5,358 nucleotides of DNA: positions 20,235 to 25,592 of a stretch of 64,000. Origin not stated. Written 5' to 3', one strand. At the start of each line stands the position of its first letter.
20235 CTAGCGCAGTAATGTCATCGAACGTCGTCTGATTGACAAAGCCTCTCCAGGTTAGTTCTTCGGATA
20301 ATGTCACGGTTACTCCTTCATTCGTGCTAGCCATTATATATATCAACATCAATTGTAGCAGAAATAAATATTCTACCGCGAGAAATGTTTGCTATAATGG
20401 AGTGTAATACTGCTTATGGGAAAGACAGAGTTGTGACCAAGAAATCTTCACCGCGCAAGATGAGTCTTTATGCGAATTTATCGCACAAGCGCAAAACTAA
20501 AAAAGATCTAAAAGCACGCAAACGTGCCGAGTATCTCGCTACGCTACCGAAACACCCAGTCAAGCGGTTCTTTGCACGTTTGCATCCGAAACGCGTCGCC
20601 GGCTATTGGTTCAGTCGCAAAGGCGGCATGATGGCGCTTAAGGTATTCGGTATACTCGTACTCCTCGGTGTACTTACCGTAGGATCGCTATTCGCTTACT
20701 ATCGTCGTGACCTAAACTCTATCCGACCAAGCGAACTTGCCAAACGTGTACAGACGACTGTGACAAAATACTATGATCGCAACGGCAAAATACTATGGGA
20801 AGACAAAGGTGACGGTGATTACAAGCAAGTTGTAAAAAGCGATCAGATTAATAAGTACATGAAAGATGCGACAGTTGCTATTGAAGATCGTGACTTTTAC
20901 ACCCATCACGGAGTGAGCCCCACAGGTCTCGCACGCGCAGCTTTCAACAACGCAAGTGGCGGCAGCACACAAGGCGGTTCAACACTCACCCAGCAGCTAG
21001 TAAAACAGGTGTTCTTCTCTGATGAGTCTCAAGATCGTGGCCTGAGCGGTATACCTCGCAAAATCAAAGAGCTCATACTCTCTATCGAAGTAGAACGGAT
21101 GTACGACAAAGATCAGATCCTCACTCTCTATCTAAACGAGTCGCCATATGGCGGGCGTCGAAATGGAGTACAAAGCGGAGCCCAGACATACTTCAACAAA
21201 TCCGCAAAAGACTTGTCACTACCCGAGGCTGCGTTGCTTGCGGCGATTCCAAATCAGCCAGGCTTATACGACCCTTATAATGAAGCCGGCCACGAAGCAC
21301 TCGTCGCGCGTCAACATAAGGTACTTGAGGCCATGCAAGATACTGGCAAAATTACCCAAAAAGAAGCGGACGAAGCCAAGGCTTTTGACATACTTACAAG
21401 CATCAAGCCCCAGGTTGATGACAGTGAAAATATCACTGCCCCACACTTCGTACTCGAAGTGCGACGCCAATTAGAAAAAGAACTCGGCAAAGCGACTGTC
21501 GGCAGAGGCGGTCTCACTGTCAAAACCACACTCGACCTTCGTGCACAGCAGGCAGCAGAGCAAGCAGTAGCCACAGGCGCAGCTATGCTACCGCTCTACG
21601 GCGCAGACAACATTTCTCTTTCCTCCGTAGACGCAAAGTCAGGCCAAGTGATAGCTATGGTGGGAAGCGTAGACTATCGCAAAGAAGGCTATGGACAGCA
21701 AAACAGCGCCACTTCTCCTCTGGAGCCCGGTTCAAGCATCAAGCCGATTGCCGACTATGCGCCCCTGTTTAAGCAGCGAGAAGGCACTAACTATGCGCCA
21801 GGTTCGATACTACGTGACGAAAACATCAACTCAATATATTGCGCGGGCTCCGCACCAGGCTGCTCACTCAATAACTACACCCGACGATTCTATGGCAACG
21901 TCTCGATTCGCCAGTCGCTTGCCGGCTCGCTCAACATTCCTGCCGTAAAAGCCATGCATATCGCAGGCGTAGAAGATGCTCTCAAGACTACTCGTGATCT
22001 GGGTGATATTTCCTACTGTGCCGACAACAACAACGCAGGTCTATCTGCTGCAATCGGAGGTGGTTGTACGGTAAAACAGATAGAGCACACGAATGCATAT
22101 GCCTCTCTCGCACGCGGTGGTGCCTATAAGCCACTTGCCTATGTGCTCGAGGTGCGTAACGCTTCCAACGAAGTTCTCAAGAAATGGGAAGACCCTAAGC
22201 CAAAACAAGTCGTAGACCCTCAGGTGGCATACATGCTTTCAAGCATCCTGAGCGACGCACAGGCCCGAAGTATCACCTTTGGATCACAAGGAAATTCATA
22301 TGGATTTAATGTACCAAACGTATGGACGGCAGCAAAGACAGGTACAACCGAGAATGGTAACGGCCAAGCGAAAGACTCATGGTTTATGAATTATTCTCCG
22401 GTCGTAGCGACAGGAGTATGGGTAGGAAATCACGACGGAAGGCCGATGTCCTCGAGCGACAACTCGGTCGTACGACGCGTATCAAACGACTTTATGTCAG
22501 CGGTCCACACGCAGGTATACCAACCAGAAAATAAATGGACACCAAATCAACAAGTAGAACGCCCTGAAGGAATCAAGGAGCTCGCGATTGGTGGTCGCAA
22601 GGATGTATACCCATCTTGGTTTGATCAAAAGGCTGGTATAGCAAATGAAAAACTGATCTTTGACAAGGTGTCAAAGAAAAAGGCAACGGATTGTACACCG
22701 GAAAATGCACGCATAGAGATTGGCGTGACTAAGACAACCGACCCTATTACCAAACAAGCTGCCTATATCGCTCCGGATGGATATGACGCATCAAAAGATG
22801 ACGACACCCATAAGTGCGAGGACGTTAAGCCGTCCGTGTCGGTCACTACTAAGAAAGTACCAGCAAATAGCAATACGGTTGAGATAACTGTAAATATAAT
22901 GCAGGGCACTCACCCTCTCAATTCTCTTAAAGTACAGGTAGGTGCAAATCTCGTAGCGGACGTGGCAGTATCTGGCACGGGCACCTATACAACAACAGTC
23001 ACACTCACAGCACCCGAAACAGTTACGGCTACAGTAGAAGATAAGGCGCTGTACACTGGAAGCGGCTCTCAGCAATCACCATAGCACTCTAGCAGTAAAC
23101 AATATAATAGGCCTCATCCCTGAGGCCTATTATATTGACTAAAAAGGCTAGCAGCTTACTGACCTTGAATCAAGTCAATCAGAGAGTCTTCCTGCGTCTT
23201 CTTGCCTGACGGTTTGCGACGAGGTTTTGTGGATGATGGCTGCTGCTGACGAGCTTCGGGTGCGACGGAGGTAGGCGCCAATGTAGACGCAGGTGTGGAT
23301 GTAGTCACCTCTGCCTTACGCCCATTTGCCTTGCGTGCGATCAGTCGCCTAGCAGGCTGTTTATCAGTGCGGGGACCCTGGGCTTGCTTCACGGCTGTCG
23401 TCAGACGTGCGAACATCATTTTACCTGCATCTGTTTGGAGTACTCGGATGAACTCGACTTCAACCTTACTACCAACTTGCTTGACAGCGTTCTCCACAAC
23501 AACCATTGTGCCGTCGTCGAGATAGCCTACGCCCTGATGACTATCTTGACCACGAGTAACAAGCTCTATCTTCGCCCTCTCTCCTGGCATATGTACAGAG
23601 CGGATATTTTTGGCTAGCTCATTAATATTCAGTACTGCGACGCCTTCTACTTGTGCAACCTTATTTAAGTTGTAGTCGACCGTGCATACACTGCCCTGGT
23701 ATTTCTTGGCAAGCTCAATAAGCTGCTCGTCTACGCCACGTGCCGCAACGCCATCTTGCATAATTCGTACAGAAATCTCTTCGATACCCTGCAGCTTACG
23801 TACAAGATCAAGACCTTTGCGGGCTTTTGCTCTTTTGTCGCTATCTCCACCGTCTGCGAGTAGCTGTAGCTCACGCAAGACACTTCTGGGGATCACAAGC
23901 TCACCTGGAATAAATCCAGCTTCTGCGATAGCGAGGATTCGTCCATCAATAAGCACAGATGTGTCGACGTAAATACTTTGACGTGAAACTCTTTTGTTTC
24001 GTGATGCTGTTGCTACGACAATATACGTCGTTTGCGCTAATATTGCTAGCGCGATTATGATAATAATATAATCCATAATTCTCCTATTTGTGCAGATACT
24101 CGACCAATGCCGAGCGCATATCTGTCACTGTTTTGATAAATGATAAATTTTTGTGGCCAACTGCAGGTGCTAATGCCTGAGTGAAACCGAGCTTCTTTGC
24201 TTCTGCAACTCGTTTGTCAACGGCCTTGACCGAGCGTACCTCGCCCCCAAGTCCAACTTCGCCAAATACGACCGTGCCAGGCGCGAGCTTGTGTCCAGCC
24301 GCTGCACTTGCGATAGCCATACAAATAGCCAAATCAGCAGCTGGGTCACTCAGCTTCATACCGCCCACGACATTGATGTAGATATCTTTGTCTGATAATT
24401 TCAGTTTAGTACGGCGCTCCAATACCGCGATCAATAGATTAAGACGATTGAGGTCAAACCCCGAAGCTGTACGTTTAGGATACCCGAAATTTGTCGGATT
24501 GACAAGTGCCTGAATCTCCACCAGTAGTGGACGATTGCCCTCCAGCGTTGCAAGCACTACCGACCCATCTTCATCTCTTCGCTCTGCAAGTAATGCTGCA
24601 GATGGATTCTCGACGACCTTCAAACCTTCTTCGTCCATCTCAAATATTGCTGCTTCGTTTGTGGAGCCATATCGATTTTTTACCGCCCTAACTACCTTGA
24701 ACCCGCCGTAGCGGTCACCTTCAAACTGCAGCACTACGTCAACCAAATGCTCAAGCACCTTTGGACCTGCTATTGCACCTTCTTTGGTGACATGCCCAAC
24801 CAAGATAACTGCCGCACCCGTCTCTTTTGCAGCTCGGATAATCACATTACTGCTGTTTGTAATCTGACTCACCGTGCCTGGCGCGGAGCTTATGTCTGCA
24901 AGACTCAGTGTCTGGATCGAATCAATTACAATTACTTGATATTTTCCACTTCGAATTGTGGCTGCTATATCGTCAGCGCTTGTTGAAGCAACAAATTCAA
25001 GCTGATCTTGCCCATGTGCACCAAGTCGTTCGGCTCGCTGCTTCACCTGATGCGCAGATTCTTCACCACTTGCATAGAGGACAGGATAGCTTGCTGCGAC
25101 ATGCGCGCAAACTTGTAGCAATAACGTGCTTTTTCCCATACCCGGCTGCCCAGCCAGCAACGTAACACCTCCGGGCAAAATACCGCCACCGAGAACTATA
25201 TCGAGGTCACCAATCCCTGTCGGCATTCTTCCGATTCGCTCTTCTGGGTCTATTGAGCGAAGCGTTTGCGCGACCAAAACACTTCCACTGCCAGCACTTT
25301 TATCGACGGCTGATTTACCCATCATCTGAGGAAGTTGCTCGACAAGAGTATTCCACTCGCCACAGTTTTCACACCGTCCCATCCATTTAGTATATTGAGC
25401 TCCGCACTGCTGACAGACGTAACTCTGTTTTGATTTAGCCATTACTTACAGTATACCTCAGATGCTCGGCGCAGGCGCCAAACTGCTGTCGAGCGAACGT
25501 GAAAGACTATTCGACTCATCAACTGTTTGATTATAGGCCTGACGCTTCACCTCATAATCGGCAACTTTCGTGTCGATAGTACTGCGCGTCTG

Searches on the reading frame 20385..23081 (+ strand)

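Call 69: search_protein_families(library=pfam, proteins=[window:20385-23081:+], max_evalue=0.0001)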
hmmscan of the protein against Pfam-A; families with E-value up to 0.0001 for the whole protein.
window:20385-23081:+ (899 aa): 2 families
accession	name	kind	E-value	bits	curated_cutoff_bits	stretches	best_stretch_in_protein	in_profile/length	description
PF00912.28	Transgly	-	1.1e-55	188.2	27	1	144-318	11-178/178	Transglycosylase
PF00905.27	Transpeptidase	-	1.3e-18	67.7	22.1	1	415-704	6-298/299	Penicillin binding protein transpeptidase domain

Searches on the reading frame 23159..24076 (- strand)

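Call 69: search_protein_families(library=pfam, proteins=[window:23159-24076:-], max_evalue=0.0001)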
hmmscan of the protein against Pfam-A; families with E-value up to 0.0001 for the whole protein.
window:23159-24076:- (306 aa): 2 families
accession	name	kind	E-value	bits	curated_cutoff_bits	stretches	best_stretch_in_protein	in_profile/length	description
PF18477.7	PIN_9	-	4.4e-06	27.3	26.3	1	59-150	30-112/116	PIN like domain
PF01850.27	PIN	-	7.2e-05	23.8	23.6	0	35-141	1-118/120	PIN domain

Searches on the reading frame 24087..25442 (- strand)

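Call 69: search_protein_families(library=pfam, proteins=[window:24087-25442:-], max_evalue=0.0001)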
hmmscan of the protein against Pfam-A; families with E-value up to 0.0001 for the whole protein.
window:24087-25442:- (452 aa): 8 families
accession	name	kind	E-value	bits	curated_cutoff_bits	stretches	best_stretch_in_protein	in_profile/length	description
PF13481.12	AAA_25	-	4.3e-20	72.6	27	1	86-223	27-195/195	AAA domain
PF06745.19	ATPase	-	5.4e-18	65.6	26.6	1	74-279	2-229/231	KaiC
PF18073.7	Zn_ribbon_LapB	-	1.3e-12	47.6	25.7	1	8-35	1-28/28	Rubredoxin metal binding domain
PF03796.21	DnaB_C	-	3.6e-10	40.1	27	1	73-137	2-67/255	DnaB-like helicase C terminal domain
PF13541.12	ChlI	-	3.2e-08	33.9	27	1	345-427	36-119/121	Subunit ChlI of Mg-chelatase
PF05362.19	Lon_C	-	2.2e-05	24.6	21.1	1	349-436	91-179/205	Lon protease (S16) C-terminal proteolytic domain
PF13479.12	AAA_24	-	3e-05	24.4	27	0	95-217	6-129/195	AAA domain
PF13401.12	AAA_22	-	4e-05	24.4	27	1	92-217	6-123/130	AAA domain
